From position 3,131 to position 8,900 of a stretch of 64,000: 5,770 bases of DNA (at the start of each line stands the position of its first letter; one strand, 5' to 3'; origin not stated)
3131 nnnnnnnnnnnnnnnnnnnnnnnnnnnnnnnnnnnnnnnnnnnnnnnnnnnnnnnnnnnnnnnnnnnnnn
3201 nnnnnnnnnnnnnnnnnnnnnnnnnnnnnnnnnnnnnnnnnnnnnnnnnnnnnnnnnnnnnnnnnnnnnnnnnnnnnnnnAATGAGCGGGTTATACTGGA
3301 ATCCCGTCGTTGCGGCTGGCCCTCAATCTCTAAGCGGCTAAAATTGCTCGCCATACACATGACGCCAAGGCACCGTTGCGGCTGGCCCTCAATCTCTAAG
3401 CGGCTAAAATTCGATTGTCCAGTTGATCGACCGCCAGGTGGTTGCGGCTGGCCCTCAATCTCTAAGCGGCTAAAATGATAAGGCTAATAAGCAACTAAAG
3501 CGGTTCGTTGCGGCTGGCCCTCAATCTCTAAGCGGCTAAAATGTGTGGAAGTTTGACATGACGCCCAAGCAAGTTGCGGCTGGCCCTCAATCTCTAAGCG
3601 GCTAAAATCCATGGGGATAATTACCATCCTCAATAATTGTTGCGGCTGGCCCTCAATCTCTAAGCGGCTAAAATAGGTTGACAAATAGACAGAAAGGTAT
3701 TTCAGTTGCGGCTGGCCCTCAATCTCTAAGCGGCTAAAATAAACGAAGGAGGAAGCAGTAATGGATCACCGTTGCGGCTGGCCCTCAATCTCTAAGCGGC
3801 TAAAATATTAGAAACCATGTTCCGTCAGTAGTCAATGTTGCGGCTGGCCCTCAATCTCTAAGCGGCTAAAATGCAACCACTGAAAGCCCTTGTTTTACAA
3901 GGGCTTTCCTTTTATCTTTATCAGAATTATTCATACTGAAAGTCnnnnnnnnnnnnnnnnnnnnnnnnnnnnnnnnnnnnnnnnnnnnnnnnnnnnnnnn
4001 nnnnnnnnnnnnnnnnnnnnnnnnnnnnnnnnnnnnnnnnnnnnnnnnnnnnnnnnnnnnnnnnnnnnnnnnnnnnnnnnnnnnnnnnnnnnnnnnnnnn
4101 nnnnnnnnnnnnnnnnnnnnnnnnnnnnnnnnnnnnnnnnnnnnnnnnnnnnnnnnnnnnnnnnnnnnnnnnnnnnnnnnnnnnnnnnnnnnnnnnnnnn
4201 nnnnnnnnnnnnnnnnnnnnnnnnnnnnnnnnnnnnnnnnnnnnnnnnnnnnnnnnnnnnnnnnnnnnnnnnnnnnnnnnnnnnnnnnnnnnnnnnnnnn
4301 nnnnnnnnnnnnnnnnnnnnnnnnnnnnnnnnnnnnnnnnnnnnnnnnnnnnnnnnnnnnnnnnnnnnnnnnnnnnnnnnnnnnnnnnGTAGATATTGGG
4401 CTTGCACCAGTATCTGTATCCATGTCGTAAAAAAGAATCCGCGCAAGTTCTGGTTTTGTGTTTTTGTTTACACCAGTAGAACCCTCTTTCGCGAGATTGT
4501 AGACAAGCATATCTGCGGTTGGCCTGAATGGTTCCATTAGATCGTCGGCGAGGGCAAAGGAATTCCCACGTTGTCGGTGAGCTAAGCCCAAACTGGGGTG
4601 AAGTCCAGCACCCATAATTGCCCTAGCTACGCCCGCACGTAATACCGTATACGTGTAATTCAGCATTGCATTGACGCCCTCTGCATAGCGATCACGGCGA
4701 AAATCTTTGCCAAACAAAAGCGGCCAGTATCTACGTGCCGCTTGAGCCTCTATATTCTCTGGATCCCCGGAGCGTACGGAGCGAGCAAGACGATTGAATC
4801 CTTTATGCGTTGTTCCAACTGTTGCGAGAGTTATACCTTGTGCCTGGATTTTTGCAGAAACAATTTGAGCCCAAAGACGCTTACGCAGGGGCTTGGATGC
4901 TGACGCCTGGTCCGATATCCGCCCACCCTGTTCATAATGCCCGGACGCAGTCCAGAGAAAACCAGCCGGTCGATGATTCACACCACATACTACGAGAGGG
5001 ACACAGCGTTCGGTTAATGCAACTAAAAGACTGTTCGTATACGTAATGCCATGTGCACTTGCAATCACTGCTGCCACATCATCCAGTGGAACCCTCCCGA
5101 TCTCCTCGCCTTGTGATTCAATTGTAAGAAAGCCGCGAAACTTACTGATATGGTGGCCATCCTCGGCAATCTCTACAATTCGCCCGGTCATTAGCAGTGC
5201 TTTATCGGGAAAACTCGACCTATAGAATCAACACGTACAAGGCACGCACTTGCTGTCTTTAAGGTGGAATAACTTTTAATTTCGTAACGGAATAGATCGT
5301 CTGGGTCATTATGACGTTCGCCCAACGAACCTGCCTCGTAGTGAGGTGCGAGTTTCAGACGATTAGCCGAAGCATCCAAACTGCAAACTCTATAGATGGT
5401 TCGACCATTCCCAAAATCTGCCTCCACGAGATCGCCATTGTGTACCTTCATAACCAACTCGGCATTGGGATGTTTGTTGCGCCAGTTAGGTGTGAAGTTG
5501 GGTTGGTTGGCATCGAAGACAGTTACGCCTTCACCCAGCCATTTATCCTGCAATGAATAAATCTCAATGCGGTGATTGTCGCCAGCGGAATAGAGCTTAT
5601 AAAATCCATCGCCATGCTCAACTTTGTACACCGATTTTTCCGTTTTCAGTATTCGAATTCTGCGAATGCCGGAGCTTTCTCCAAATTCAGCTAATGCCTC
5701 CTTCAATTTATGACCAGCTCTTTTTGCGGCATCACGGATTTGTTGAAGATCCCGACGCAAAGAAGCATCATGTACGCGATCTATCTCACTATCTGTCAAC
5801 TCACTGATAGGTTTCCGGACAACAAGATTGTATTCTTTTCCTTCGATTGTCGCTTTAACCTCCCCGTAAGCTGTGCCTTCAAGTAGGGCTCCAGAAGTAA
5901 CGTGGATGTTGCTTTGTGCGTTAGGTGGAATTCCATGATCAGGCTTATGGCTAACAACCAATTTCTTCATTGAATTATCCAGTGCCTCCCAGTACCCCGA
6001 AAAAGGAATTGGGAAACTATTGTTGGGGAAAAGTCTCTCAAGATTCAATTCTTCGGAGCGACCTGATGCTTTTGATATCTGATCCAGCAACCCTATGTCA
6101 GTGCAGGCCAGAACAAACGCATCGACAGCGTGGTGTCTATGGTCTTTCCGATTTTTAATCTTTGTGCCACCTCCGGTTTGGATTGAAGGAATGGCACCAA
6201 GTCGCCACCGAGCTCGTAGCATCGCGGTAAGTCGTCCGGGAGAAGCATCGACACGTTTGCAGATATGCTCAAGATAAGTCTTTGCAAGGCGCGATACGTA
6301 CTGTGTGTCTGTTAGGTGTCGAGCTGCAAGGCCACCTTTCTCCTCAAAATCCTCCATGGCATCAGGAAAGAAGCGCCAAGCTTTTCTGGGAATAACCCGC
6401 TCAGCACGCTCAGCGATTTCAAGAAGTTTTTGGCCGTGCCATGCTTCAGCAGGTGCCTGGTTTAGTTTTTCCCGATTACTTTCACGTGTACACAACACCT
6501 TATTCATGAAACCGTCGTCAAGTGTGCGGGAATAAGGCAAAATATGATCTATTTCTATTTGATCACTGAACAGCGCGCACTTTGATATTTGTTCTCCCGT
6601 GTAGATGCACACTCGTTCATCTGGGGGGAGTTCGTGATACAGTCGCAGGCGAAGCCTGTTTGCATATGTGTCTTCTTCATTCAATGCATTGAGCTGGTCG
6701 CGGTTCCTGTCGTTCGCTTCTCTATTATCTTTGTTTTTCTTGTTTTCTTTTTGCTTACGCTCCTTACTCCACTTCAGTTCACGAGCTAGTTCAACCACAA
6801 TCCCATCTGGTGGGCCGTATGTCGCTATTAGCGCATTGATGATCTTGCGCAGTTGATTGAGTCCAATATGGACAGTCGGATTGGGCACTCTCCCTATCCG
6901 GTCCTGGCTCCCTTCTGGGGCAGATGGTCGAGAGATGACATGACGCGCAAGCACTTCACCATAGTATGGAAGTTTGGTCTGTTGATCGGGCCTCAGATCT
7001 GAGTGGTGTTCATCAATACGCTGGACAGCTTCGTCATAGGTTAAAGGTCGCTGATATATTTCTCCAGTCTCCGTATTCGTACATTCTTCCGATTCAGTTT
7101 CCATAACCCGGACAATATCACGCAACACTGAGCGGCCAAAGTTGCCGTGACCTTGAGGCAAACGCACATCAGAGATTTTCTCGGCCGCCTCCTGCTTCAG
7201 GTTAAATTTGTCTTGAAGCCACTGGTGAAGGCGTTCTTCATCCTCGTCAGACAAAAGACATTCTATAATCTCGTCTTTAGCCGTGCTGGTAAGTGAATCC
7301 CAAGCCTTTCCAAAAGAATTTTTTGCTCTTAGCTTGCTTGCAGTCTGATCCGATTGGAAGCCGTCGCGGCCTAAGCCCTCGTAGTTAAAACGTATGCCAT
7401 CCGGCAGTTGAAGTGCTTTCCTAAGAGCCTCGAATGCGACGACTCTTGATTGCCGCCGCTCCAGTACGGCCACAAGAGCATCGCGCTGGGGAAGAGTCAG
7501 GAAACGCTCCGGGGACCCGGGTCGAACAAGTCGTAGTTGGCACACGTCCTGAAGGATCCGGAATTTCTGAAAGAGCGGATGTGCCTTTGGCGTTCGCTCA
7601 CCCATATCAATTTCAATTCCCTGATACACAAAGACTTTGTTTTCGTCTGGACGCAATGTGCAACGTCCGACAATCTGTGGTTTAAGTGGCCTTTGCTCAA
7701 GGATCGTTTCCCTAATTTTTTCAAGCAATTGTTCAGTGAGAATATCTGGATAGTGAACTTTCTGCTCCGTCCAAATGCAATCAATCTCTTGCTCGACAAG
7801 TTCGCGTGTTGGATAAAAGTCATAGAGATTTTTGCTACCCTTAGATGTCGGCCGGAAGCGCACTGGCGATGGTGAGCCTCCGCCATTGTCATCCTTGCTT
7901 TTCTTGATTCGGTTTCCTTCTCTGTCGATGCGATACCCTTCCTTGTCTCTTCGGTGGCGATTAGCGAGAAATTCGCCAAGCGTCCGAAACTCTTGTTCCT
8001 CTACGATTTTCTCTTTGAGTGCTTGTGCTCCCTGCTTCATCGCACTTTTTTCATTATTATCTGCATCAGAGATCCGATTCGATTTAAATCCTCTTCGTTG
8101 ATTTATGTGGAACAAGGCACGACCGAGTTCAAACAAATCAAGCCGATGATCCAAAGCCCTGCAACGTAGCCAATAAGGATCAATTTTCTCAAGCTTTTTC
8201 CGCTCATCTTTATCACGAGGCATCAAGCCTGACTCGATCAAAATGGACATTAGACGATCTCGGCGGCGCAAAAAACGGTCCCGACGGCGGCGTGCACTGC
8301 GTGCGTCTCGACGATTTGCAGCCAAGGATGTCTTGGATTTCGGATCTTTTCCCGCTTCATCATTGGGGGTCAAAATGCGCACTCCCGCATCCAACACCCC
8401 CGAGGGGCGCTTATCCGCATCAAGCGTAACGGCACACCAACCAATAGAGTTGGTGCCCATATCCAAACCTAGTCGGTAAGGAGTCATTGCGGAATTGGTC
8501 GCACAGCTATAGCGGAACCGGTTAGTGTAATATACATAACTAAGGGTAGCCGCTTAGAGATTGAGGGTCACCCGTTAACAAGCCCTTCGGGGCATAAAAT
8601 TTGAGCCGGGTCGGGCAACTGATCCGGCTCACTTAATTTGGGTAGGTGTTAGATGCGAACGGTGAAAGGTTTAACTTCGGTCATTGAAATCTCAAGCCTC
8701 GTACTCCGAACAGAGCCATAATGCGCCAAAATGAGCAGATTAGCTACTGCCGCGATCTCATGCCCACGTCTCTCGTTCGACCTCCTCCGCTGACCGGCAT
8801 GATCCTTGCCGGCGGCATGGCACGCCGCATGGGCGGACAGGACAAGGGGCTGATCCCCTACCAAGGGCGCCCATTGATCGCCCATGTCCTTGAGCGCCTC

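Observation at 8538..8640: tracrRNA predicted upstream of and divergent from cas9, with UUCG-tetraloop hairpin and intrinsic terminator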

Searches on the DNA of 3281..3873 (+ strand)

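Call 46: search_dna_similar(query=window:3281-3873:+, collection=phages, mode=distant, max_evalue=10, max_rows=15)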
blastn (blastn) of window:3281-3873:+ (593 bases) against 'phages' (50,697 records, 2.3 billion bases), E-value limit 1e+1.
Records with a match: 2; places in all: 2; records where one place covers at least 80% of the query: 0.
Best place of each record, by identity: >=99% 1; 80-90% 1.
By first word of the organism name: Mycobacterium 1; Dulem 1.
By host as written in the record: Mycobacterium smegmatis mc2 155 1; Propithecus coquereli 1.
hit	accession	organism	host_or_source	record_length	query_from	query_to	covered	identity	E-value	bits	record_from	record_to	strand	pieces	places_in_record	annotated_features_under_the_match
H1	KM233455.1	Mycobacterium phage Farber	Mycobacterium smegmatis mc2 155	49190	131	160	5%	86.7%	7e+0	37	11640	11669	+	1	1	major capsid protein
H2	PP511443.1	Dulem virus 37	Propithecus coquereli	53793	466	485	3%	100.0%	7e+0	37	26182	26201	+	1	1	RT G2 protein | haemolysin XhlA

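Call 47: search_dna_similar(query=window:3281-3873:+, collection=plasmids, mode=distant, max_evalue=10, max_rows=15)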
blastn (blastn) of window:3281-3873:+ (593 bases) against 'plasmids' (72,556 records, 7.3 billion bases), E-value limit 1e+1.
Records with a match: 16; places in all: 18; records where one place covers at least 80% of the query: 0.
Best place of each record, by identity: >=99% 2; 95-99% 4; 90-95% 1; 80-90% 8; 60-80% 1.
By first word of the organism name: Sphingobium 4; Paracoccus 2; Azospirillum 1; Yersinia 1; Methylobacterium 1; Photobacterium 1; Halosolutus 1; Halostagnicola 1; Singulisphaera 1; Sinorhizobium 1; and 2 more.
By predicted mobility (MOB-suite, as given by PLSDB): non-mobilizable 13; conjugative 2; mobilizable 1.
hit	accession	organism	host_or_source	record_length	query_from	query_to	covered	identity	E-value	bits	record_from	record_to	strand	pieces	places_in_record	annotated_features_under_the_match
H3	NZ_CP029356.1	Azospirillum thermophilum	cell culture,hot spring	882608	28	263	40%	64.9%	2e+0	42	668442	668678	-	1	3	none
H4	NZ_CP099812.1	Yersinia ruckeri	Salmo salar,head kidney,salmon tissue ...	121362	375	409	6%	85.7%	2e+0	42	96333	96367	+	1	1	replication initiation protein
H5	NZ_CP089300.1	Methylobacterium currus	Solanum lycopersicum,single cell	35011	139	174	6%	83.3%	7e+0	39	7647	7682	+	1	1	toprim domain-containing protein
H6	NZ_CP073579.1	Photobacterium sp. GJ3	-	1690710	100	132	6%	87.9%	7e+0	39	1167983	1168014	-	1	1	record has no annotation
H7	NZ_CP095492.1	Halosolutus gelatinilyticus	cell culture,saline soil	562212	546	578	6%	85.7%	7e+0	39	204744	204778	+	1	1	none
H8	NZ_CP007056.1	Halostagnicola larsenii XH-48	-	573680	140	169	5%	90.0%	2e+0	42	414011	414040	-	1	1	ABC transporter substrate-binding protein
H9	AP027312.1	Sphingobium sp. TomMM7A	-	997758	54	82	5%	89.7%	7e+0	40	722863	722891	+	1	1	methyltransferase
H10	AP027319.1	Sphingobium sp. TomTYG42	-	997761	54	82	5%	89.7%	7e+0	40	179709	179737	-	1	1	methyltransferase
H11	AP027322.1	Sphingobium sp. TomTYG43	-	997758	54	82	5%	89.7%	7e+0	40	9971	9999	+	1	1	methyltransferase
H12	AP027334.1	Sphingobium sp. TomTYG71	-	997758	54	82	5%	89.7%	7e+0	40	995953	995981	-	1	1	methyltransferase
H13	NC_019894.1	Singulisphaera acidiphila DSM 18658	sphagnum peat from the bog Obukhovskoe ...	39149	131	156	4%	96.3%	2e+0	42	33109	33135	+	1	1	hypothetical protein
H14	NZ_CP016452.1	Sinorhizobium sp. RAC02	Microbial isolate,Algal phycosphere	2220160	136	160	4%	96.0%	2e+0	42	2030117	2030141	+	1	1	none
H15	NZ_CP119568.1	Pararhizobium qamdonense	cell culture,soil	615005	136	159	4%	95.8%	7e+0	40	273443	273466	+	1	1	hydrolase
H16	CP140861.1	Rhizobium ruizarguesonis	Trifolium pratense,whole organism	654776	136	159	4%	95.8%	7e+0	40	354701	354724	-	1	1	hydrolase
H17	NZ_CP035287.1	Paracoccus versutus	whole organism,soil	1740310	145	165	4%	100.0%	7e+0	39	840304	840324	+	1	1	none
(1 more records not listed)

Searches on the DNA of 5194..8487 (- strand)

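Call 35: build_rna_model(alignment_id=A3, structure=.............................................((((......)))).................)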
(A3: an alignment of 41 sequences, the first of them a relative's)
Model R1 built from alignment A3 (41 sequences, 76 columns); structure: as given.
model positions 72; base pairs 4; branch points 0; effective number of sequences 13.44; information 0.783 bits per position. Calibrated on 0.2 Mb of random sequence (short: E-values are rough).
structure used (alignment columns):
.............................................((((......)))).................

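Call 36: search_with_rna_model(model_id=R1, source=window, max_evalue=10, show_alignments=2)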
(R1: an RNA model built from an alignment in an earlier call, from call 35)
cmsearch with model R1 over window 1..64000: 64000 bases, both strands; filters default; matches with E-value up to 10: 11.
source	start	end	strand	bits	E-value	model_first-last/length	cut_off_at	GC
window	8538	8608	+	58.4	8.8e-15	1-72/72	no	0.51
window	3625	3679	-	31.5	3e-07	1-72/72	no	0.45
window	3691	3745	-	31.1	3.9e-07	1-72/72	no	0.45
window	3753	3811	-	30.4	6e-07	1-72/72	no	0.47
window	3418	3481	-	29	1.5e-06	1-72/72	no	0.53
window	3370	3415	-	28.8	1.7e-06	1-72/72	no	0.54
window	3491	3547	-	28.2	2.5e-06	1-72/72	no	0.53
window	3827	3877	-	27.5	3.9e-06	1-72/72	no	0.49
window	3303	3349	-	27.4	4.2e-06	1-72/72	no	0.57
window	3560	3613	-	26.6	7e-06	1-72/72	no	0.56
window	15655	15691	-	6.6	2.8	1-72/72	no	0.59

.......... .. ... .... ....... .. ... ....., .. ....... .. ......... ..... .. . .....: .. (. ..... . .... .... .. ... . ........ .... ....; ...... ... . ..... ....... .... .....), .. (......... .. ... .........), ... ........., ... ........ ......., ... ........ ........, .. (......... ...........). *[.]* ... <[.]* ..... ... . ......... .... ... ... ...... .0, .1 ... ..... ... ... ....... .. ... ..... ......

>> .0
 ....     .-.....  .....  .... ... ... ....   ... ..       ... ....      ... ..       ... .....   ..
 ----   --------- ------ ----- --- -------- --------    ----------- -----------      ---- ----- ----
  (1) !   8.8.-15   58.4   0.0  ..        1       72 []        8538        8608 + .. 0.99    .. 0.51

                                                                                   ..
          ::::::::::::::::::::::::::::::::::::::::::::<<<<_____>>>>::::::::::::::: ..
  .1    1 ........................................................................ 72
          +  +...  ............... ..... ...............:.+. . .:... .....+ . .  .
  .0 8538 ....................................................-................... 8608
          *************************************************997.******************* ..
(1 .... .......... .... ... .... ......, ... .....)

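Call 67: search_with_rna_model(model_id=R1, sources=[L002, L004, L009, L013, L015, L021, L026, L027, L029, L030, L033, L035, L036, L039, L040, L044, L045, L046, L050, L051, L056, L060, L061, L064, L065, L067, L069, L071, L074, L078, L080], max_evalue=0.00001)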
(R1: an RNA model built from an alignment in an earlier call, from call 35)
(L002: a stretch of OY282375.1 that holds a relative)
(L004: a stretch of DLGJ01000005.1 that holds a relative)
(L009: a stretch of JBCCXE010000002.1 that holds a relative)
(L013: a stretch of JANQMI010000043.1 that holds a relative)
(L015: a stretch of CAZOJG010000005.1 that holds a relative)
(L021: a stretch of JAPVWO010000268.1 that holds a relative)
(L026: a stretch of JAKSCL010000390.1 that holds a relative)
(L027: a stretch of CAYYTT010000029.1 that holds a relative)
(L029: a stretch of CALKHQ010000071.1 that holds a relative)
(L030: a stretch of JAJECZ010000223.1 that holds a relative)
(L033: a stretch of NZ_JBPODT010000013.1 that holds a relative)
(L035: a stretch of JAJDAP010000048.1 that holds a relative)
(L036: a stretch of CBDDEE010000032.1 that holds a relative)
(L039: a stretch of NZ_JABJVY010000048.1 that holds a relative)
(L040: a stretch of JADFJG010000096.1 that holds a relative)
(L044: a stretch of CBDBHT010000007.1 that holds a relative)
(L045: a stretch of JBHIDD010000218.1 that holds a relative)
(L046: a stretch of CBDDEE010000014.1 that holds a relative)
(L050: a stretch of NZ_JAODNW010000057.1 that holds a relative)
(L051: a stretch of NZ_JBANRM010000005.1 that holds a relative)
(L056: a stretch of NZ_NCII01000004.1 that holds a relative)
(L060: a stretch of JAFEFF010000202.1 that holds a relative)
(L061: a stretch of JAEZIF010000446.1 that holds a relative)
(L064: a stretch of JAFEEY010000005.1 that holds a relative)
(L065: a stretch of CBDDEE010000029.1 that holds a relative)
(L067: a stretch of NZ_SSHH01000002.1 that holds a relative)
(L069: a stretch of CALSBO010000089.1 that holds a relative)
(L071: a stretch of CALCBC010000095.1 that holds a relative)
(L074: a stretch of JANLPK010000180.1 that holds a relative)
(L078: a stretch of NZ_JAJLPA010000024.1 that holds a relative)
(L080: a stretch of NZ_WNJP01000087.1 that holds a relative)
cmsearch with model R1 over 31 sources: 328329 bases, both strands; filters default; matches with E-value up to 0.00001: 57.
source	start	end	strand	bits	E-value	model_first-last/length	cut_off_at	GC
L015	5619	5690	-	79.4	6.1e-20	1-72/72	no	0.42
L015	12924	12995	-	78.3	1.3e-19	1-72/72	no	0.43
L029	5761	5833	-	78.1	1.4e-19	1-72/72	no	0.51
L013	5831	5902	-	77.1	2.6e-19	1-72/72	no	0.5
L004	5535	5606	-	75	1.1e-18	1-72/72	no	0.44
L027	5873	5944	-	72.7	4.7e-18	1-72/72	no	0.47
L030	5367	5440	-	70.9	1.5e-17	1-72/72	no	0.59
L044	10776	10848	-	69.7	3.2e-17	1-72/72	no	0.44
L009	5576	5648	-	65.7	4.1e-16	1-72/72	no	0.44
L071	1532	1603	-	63.5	1.8e-15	1-72/72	no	0.53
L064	5625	5697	-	62.4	3.5e-15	1-72/72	no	0.56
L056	5539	5611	-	58.7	3.8e-14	1-72/72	no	0.38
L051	5859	5930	-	58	6.1e-14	1-72/72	no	0.43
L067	5860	5932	-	55.7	2.6e-13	1-72/72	no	0.51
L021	1964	2038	-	53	1.5e-12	1-72/72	no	0.65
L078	5620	5690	+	51.8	3.2e-12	1-72/72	no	0.52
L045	6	89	-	49.4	1.5e-11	1-72/72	no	0.52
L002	10614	10687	-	47.2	6.3e-11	1-72/72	no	0.53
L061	264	349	-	44.4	3.8e-10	1-72/72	no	0.55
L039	5904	5975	-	44.3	4.1e-10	1-72/72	no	0.47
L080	2373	2445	-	43.8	5.6e-10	1-72/72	no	0.55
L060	5496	5581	-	36.9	4.7e-08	1-72/72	no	0.58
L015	12455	12526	+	34.9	1.7e-07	1-72/72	no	0.57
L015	11365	11420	+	34.4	2.4e-07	1-72/72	no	0.55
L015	12257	12322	+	33.8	3.4e-07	1-72/72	no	0.58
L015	12323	12391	+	33.7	3.7e-07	1-72/72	no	0.48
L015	11563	11622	+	33.7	3.7e-07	1-72/72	no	0.57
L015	10970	11032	+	33.7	3.8e-07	1-72/72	no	0.59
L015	11036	11090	+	33.3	4.7e-07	1-72/72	no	0.45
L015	11299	11356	+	33.3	4.8e-07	1-72/72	no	0.5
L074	2969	3040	-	32.8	6.9e-07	1-72/72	no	0.56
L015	11233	11283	+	32.7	7e-07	1-72/72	no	0.53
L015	11497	11544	+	32.4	8.7e-07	1-72/72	no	0.58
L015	10640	10693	+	32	1.1e-06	1-72/72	no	0.57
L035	4346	4408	+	31.8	1.3e-06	1-72/72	no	0.49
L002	5838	5911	-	31.6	1.4e-06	1-72/72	no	0.58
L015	11168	11220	+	31.5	1.6e-06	1-72/72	no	0.53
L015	11761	11813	+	31.4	1.6e-06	1-72/72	no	0.57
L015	10838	10887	+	31.3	1.7e-06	1-72/72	no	0.62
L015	11431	11475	+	31.3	1.8e-06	1-72/72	no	0.56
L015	10772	10817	+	31.2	1.8e-06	1-72/72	no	0.57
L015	11102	11166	+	31.1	2e-06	1-72/72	no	0.54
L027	10539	10598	+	30.9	2.2e-06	1-72/72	no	0.5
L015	12059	12105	+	30.9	2.3e-06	1-72/72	no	0.62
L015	11827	11883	+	30.8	2.4e-06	1-72/72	no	0.53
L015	10574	10630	+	30.7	2.5e-06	1-72/72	no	0.56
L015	11695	11751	+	30.7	2.5e-06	1-72/72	no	0.53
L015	10706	10747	+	30.6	2.7e-06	1-72/72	no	0.52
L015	12191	12237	+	30.5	2.9e-06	1-72/72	no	0.6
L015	12653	12709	+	30.5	2.9e-06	1-72/72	no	0.54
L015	10904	10954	+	30.5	2.9e-06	1-72/72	no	0.59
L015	11629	11672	+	30.2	3.5e-06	1-72/72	no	0.57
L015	12719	12766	+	30.2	3.6e-06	1-72/72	no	0.56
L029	10645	10688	+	29.9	4.3e-06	1-72/72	no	0.57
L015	12125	12174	+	29.7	5e-06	1-72/72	no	0.54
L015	12587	12645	+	29.1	7e-06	1-72/72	no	0.58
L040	5824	5862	-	28.7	9.2e-06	32-72/72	no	0.46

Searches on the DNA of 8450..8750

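Call 27: search_rna_families(source=window, start=8450, end=8750, threshold=evalue, max_evalue=10)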
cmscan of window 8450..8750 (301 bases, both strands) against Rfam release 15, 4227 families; matches with E-value up to 10: 2.
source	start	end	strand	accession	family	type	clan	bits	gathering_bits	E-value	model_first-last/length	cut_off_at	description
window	8588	8749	+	RF01865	Vg1_ribozyme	Gene; ribozyme;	-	17.3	90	5.3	1-142/142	no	Manganese dependent ribozyme in Vg1 mRNA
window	8564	8594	+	RF01716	PhotoRC-I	Cis-reg;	-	12.7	45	0.76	1-44/44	no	PhotoRC-I RNA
